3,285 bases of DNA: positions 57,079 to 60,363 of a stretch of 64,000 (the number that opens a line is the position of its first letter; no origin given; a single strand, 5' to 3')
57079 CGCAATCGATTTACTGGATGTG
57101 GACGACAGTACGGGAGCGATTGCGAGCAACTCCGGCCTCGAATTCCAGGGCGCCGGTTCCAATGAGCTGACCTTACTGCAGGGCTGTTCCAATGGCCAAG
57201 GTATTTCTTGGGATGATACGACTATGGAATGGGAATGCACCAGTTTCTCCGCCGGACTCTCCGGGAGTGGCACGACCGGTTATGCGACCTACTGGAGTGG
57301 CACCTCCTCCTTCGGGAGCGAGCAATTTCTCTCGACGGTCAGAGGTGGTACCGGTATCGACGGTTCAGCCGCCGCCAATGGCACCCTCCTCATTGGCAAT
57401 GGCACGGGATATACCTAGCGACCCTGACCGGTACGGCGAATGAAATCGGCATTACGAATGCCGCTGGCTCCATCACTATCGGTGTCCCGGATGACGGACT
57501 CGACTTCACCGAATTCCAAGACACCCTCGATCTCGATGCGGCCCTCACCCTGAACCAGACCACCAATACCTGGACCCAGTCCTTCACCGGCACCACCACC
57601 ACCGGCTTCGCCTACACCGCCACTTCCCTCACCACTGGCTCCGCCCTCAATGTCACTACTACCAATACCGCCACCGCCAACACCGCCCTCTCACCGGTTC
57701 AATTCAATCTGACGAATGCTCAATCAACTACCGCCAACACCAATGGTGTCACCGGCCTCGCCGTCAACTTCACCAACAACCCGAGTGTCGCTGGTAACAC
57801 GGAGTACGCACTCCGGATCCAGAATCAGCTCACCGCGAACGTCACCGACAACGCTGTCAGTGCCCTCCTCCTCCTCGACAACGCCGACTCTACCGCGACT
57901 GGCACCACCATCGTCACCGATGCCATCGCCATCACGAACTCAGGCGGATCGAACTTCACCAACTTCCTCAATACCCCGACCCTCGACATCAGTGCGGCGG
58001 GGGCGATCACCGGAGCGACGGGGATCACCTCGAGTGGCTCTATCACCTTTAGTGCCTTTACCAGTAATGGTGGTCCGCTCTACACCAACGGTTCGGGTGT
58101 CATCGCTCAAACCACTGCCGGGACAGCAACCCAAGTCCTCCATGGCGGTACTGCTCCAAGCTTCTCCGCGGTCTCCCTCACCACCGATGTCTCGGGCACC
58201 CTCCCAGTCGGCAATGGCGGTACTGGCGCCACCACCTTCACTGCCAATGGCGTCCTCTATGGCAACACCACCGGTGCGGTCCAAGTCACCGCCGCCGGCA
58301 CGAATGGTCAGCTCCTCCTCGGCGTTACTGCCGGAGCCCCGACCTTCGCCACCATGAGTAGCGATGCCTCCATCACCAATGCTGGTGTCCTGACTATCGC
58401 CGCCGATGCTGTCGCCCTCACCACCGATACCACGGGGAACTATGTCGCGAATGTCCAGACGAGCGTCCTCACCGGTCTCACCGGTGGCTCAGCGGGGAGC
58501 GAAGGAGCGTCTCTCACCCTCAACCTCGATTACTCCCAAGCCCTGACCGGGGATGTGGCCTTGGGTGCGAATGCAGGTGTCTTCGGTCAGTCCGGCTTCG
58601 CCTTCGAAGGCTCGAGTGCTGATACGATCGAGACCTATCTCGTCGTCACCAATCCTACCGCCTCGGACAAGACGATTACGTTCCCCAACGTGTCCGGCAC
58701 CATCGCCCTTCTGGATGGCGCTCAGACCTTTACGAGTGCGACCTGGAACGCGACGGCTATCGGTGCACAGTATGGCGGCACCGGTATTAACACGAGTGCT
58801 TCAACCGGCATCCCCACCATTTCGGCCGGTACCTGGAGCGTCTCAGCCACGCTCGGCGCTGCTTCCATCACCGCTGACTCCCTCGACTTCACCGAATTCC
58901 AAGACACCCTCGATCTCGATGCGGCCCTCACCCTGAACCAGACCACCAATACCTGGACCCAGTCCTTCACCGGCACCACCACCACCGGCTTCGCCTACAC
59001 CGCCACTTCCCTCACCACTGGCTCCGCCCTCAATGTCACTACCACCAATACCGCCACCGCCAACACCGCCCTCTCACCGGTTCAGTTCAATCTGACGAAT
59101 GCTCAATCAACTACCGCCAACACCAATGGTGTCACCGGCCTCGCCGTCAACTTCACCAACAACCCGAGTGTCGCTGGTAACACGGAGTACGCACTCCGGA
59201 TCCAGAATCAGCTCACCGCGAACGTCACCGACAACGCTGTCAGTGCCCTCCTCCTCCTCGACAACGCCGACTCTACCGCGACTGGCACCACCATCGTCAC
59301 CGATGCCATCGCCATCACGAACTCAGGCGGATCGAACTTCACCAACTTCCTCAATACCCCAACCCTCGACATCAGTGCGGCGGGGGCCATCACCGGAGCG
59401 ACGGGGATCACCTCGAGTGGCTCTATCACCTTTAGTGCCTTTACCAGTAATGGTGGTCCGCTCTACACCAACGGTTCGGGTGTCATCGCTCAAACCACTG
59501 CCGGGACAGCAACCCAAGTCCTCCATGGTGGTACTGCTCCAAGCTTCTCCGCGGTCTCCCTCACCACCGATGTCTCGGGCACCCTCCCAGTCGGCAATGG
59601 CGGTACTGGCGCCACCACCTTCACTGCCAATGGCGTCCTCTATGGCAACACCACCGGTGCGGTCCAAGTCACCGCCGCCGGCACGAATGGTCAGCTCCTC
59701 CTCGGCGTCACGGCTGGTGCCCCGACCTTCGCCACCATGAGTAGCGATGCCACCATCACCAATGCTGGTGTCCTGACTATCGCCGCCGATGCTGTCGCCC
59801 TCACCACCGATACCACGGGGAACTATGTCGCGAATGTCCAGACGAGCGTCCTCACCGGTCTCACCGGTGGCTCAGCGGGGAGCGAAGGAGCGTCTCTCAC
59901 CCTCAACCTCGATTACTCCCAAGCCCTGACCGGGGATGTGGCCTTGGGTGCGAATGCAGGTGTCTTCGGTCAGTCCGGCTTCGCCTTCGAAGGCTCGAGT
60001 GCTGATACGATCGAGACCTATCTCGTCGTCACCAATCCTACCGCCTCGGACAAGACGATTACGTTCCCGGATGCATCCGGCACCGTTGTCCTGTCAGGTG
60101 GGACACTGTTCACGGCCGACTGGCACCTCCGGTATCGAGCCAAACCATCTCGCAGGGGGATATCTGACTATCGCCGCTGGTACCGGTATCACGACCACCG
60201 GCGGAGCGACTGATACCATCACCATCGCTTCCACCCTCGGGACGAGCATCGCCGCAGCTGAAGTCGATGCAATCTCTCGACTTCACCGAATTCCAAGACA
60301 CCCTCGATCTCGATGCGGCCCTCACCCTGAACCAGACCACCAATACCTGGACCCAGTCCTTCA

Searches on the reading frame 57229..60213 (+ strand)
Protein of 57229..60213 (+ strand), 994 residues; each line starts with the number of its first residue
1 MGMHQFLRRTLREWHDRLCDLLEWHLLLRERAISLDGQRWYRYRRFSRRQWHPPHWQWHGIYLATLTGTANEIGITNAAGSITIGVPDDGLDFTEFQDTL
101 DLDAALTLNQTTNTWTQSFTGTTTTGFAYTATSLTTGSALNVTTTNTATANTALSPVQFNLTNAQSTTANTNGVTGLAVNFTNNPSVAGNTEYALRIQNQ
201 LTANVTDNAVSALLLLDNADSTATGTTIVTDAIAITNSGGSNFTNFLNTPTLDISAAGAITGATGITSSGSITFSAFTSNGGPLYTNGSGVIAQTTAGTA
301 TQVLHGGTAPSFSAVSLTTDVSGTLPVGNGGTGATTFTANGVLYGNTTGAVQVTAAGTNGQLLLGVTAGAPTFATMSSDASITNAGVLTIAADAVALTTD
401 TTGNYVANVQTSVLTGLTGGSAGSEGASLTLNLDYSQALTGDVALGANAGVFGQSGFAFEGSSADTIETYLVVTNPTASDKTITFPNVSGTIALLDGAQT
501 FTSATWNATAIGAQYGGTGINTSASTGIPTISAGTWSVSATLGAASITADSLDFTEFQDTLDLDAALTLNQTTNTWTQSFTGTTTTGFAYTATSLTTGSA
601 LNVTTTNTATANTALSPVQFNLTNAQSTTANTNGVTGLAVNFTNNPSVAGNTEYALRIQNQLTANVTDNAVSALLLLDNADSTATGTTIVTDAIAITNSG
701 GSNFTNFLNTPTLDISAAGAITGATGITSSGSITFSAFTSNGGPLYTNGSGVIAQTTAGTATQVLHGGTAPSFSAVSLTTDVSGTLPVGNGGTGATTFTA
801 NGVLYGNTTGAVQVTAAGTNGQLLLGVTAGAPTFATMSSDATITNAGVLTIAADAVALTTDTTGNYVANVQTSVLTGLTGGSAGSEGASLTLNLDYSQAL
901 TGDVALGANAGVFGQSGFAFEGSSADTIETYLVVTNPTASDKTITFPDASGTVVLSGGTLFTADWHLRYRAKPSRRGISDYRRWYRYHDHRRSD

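Call 89: search_protein_families(library=pfam, proteins=[window:57229-60213:+], max_evalue=0.01)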
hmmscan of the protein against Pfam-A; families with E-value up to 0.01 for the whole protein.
window:57229-60213:+ (994 aa): 2 families
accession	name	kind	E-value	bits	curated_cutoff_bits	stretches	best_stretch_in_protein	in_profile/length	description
PF23849.1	Phage_TTP_2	-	0.0025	18.3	27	0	72-124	43-92/177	Phage tail tube protein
PF23500.1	DUF7133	-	0.0036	17.1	27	0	843-895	91-143/385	Domain of unknown function (DUF7133)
